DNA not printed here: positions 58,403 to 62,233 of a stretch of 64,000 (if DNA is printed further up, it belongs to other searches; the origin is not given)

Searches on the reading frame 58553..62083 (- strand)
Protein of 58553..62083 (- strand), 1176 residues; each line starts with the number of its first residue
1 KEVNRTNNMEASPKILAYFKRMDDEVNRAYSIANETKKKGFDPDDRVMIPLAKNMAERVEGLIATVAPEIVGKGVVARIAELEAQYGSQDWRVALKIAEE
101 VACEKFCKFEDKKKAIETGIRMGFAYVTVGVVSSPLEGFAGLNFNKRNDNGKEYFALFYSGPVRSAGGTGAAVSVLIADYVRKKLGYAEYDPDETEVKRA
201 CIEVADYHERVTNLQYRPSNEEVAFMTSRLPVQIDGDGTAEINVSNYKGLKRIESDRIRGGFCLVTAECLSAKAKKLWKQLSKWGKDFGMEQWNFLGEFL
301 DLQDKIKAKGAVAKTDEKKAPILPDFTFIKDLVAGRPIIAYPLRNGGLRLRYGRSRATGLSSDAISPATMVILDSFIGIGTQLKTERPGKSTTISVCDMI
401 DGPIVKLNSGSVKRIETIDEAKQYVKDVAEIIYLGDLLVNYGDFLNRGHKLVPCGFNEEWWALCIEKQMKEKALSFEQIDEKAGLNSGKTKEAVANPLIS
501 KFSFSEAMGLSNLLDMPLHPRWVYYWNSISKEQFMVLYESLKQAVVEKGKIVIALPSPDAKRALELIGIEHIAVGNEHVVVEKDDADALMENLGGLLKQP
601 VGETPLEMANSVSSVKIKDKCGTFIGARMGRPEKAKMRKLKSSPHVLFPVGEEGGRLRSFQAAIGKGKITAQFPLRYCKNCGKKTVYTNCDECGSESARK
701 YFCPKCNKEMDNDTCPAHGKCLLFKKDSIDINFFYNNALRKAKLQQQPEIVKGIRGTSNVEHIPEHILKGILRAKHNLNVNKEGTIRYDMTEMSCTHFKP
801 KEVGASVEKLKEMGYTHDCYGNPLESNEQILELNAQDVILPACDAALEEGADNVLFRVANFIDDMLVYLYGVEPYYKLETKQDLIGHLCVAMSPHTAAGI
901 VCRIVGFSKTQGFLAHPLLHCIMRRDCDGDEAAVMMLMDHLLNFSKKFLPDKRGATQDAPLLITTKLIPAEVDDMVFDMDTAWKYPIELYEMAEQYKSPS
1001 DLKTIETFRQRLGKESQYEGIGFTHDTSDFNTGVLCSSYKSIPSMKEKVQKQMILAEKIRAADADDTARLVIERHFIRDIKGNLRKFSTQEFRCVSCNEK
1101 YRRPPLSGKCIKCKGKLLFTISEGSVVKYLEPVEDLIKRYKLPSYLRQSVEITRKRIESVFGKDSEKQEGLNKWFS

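Call 66: search_protein_families(library=pfam, proteins=[window:58553-62083:-], max_evalue=0.00001)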
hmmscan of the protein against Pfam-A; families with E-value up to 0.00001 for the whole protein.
window:58553-62083:- (1176 aa): 3 families
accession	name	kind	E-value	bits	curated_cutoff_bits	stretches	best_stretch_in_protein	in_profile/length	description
PF24846.1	PolC_DP2_cat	-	1.6e-112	375.8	24.3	1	748-1048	5-299/299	DNA polymerase II large subunit DP2, catalytic domain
PF24844.1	PolC_DP2_central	-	5.6e-112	374.8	24.3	1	316-711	2-371/372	DNA polymerase II large subunit DP2, central domain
PF03833.19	PolC_DP2_N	-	5.8e-82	275.3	24.3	1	18-300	2-269/271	DNA polymerase II large subunit DP2, N-terminal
